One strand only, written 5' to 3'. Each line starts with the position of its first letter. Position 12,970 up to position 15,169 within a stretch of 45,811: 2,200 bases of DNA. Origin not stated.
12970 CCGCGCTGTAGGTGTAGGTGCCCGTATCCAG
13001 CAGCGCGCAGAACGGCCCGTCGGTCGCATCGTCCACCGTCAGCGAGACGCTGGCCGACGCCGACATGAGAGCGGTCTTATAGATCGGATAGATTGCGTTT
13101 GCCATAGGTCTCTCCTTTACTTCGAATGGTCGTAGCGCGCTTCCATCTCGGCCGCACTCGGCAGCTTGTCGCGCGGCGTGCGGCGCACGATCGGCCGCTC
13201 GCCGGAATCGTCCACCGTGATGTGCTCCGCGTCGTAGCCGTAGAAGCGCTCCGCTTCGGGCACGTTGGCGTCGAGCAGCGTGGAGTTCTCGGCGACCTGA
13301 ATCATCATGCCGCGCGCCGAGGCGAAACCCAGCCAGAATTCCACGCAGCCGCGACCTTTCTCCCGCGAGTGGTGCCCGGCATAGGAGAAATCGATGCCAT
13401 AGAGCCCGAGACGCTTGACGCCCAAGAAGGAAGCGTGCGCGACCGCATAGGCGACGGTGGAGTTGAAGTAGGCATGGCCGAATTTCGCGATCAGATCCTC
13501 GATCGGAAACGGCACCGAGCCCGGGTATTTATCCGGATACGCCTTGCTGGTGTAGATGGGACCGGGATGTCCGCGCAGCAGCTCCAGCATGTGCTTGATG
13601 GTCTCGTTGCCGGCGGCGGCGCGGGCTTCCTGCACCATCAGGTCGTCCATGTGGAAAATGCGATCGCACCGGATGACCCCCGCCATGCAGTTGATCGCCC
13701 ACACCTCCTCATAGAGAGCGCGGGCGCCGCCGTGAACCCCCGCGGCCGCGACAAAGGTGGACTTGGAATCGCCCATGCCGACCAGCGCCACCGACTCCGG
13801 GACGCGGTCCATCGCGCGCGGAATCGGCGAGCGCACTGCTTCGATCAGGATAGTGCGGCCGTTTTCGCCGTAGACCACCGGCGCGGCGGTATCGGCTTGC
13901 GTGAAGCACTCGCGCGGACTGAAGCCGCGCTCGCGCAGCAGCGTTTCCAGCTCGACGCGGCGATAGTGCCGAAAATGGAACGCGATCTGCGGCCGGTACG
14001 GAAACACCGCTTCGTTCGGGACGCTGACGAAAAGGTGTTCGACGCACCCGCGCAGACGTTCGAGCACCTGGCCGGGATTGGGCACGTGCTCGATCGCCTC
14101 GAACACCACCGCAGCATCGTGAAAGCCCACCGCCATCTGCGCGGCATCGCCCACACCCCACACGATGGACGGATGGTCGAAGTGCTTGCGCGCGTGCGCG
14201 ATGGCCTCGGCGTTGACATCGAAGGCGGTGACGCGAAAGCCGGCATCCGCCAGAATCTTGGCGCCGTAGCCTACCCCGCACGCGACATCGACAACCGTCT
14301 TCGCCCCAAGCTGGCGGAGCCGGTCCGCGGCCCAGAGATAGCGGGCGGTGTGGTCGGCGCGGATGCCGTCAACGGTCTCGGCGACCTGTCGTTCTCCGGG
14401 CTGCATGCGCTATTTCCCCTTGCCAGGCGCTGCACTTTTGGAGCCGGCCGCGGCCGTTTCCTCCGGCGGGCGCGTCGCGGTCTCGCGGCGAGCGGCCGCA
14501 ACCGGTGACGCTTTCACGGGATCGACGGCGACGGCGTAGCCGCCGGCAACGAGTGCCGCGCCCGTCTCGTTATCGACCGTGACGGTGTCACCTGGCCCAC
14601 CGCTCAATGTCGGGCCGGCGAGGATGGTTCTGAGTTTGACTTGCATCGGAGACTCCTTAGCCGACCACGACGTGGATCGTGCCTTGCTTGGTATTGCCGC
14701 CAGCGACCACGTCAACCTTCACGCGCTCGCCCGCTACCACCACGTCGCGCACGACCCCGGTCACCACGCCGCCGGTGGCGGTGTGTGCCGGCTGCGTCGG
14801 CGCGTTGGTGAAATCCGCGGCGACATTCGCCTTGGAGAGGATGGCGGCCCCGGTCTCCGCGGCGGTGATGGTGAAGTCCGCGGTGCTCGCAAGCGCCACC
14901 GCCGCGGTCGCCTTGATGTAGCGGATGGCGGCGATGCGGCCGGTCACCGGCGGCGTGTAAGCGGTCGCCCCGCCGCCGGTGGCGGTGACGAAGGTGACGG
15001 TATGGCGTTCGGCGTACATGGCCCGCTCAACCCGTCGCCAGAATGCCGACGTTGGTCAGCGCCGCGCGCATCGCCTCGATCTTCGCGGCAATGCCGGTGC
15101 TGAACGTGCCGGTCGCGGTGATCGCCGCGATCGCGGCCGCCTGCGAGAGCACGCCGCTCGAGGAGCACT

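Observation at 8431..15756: About 7.4 kb block of 13 co-oriented, translationally coupled genes inserted between the capsid gene and the head-tail connector genes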

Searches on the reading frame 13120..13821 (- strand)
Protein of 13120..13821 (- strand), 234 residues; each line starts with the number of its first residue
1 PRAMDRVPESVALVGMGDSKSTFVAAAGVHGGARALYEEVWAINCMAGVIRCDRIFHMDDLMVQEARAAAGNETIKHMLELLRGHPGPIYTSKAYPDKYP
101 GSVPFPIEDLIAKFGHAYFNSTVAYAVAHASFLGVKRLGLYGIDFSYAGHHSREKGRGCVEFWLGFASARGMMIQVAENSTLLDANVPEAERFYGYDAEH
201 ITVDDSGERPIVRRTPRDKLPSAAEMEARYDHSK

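Call 23: search_solved_structures(query=A2, max_evalue=10, show_alignments=3)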
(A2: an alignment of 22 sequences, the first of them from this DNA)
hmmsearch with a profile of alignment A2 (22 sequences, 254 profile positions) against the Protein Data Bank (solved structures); distinct sequences matched with E-value up to 10: 8.
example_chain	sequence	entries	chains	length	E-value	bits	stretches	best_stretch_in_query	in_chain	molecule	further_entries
2drj_A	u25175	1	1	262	0.69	12.4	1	122-156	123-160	Alpha-2,3/8-sialyltransferase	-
1ro8_A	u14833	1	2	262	0.69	12.4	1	122-156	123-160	alpha-2,3/8-sialyltransferase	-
2x61_A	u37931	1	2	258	0.75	12.3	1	122-156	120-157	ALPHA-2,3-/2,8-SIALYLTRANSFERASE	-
2x62_A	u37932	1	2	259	0.75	12.3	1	122-156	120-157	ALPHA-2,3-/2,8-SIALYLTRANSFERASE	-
1ro7_A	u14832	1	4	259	0.75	12.3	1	122-156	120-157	alpha-2,3/8-sialyltransferase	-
2x63_A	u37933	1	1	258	0.77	12.2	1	122-156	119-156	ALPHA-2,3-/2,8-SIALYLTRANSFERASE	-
4ags_A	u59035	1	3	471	0.91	12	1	160-233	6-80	THIOL-DEPENDENT REDUCTASE 1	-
2p2v_A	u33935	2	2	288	2.2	10.8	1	123-154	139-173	Alpha-2,3-sialyltransferase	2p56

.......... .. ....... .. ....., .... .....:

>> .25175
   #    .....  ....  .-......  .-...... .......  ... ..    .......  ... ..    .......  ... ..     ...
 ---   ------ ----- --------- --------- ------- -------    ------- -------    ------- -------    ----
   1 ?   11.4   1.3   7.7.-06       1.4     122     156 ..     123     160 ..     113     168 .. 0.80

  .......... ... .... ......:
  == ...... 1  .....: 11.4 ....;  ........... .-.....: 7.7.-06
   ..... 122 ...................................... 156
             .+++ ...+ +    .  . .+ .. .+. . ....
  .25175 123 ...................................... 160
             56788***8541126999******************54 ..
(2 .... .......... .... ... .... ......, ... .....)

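Call 35: predict_structure(alignment_id=A2)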
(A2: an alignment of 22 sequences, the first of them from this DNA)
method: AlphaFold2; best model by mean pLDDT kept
length: 234 residues; sequences in the alignment: 22
mean_pLDDT: 86.0   pTM: 0.86
mean pLDDT of the five models: 86.0, 84.8, 83.8, 83.6, 83.6
residues with pLDDT >= 90: 138; 70-90: 64; 50-70: 23; < 50: 9
segments of 3 or more residues with pLDDT < 50: none
pLDDT, mean of each block of 10 residues (from residue 1): 75 91 93 95 93 94 93 93 94 96 94 88 93 96 64 57 90 85 62 84 87 90 81 57
secondary structure, 60 per line:
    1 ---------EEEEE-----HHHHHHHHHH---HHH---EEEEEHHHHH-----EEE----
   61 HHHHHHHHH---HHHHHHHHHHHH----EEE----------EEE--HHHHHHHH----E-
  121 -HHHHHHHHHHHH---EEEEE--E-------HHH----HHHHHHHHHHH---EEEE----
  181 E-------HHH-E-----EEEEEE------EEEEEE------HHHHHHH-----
elements in order: E10-14 H20-29 E39-43 H44-48 E54-56 H61-69 H73-84 E89-91 E102-104 H107-114 H122-133 E137-141 H159-169 E173-176 E199-204 E211-216 H223-229

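Call 38: fold_search(model_id=the predicted structure, library=pdb)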
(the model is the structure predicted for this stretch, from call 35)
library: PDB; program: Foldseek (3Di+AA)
matches with E <= 10: 1207; with E <= 0.001: 0
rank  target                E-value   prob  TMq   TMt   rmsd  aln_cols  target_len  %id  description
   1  9hmy                  2.4e-03  0.99  0.37  0.28   7.2       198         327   13  Structure of Mycobacterium tuberculosis SteA (Rv1697), a cell division regulator (released 2025-07-30)
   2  1ro8_A                3.7e-03  0.96  0.41  0.39   9.8       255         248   18  Structural analysis of the sialyltransferase CstII from Campylobacter jejuni in complex with a substrate analogue, cyt (released 2004-02-03)
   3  2p56                  4.5e-03  0.97  0.42  0.39  10.3       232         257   14  Crystal structure of alpha-2,3-sialyltransferase from Campylobacter jejuni in apo form (released 2007-07-10)
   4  9hmz_G                5.1e-03  1.00  0.43  0.31   6.0       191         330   14  Structure of Corynebacterium glutamicum SteA, a cell division regulator (released 2025-07-30)
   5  2x62_B                5.5e-03  0.97  0.46  0.43  13.4       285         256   16  CRYSTAL STRUCTURE OF THE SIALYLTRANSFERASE CST-II Y81F IN COMPLEX WITH CMP (released 2011-02-23)
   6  8zn7_B                6.6e-03  0.23  0.19  0.13  18.6       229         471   14  Crystal Structure of Designed Clock Protein KaiC (released 2025-04-16)
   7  6n9w_D                6.6e-03  0.18  0.18  0.16  19.9       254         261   15  Structure of bacteriophage T7 lagging-strand DNA polymerase (D5A/E7A) and gp4 (helicase/primase) bound to DNA includin (released 2019-03-06)
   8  8sd5_C                8.0e-03  0.98  0.41  0.44   7.6       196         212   14  Crystal structure of HPPK from Methanocaldococcus jannaschii (released 2024-07-03)
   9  4zrn_A                9.1e-03  0.63  0.27  0.22  12.3       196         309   12  Crystal Structure of UDP-Glucose 4-Epimerase (TM0509) with UDP-glucose from Hyperthermophilic Eubacterium Thermotoga M (released 2015-09-16)
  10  2c15_B                9.7e-03  0.18  0.16  0.13  14.0       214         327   13  5-(4-Carboxy-2-oxo-butoxy)-4-oxo-pentanoic acid acid bound to Porphobilinogen synthase from Pseudomonas aeruginosa (released 2006-06-20)
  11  6jkg_B                1.2e-02  0.60  0.28  0.31  12.1       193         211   12  The NAD+-free form of human NSDHL (released 2020-03-04)
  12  2p2v                  1.5e-02  0.98  0.47  0.41   6.5       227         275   15  Crystal structure analysis of monofunctional alpha-2,3-sialyltransferase Cst-I from Campylobacter jejuni (released 2007-07-10)
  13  5jwq_C                1.5e-02  0.28  0.23  0.16  18.8       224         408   11  Crystal structure of KaiC S431E in complex with foldswitch-stabilized KaiB from Thermosynechococcus elongatus (released 2017-03-29)
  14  2pzk_B                1.6e-02  0.35  0.20  0.16  13.5       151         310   14  Crystal structure of the Bordetella bronchiseptica enzyme WbmG in complex with NAD (released 2007-10-02)
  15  6x61_A                1.6e-02  0.21  0.20  0.20  19.1       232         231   12  Crystal structure of the N-terminal thioredoxin domain of SasA in complex with the N-terminal CI domain of KaiC from T (released 2021-06-02)
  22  8sd5_A                2.2e-02  0.97  0.44  0.47   6.5       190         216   13  Crystal structure of HPPK from Methanocaldococcus jannaschii (released 2024-07-03)
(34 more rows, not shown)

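Call 104: search_protein_representatives(alignment_id=A2)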
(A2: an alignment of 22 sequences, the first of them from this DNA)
Query: 22 sequences, 254 profile positions. Proteins with E-value up to 0.001 (for the whole library): 3749; up to 1e-10: 1790; up to 1e-30: 329. The best 150 are listed.
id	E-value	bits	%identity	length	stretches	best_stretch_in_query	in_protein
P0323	1.1e-119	414.8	-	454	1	10-250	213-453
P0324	1.4e-115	401.4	-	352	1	14-252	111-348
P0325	1.5e-107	375.0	-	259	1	10-252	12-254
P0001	8.6e-107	372.5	-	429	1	6-243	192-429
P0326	2.1e-106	371.3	-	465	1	12-248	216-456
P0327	2.2e-106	371.2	-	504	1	11-246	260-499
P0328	7.6e-106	369.4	-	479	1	15-247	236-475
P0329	2.1e-104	364.7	-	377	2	77-250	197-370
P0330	1.4e-103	362.0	-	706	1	11-251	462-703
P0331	1.6e-103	361.8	-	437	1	18-251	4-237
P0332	1.1e-102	359.0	-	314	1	6-246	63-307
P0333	1.5e-102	358.6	-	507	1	12-249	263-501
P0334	2.8e-97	341.4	-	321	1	10-243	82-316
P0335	6.6e-95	333.6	-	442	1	10-251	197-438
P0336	5.5e-93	327.3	-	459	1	11-250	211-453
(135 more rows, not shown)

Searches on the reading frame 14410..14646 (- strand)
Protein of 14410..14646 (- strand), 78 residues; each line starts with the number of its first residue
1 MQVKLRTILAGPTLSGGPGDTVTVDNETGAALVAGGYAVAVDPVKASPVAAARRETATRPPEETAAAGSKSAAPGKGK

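Call 4: search_protein_families(library=pfam, max_evalue=0.01, proteins=[window:14410-14646:-])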
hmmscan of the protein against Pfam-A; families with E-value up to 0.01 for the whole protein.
window:14410-14646:- (78 aa): 1 family
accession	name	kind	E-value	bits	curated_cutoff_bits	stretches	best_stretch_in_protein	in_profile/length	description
PF23976.1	DUF7302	-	5.4e-06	27.1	24.9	1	19-65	9-58/61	Family of unknown function (DUF7302)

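Call 5: search_protein_families(library=phrogs, max_evalue=0.01, proteins=[window:14410-14646:-])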
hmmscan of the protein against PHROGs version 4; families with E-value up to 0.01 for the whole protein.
window:14410-14646:- (78 aa): 2 families
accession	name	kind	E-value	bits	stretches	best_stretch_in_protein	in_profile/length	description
phrog_748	-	connector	1.1e-05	26.9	1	19-64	9-59/63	head-tail connector protein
phrog_2616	-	unknown function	1.4e-05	26.6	1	17-71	19-70/77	-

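Call 97: search_protein_families(library=ncbifam, max_evalue=0.05, proteins=[window:14410-14646:-])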
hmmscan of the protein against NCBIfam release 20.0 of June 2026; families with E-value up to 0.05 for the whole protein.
window:14410-14646:- (78 aa): 0 families

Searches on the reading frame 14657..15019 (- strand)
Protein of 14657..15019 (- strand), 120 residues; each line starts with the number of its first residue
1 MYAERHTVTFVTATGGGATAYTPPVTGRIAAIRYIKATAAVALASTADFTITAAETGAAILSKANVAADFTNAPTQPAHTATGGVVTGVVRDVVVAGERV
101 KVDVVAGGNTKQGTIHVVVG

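Call 4: search_protein_families(library=pfam, max_evalue=0.01, proteins=[window:14657-15019:-])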
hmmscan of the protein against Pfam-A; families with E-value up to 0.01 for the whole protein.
window:14657-15019:- (120 aa): 0 families

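Call 5: search_protein_families(library=phrogs, max_evalue=0.01, proteins=[window:14657-15019:-])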
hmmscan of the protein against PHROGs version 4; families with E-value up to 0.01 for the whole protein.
window:14657-15019:- (120 aa): 0 families

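Call 46: search_protein_families(library=phrogs, max_evalue=1, proteins=[window:14657-15019:-])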
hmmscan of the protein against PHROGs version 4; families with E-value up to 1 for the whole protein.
window:14657-15019:- (120 aa): 0 families

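Call 47: search_protein_families(library=pfam, max_evalue=1, proteins=[window:14657-15019:-])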
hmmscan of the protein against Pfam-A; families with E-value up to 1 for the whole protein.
window:14657-15019:- (120 aa): 0 families

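Call 97: search_protein_families(library=ncbifam, max_evalue=0.05, proteins=[window:14657-15019:-])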
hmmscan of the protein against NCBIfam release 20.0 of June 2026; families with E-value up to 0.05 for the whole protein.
window:14657-15019:- (120 aa): 0 families
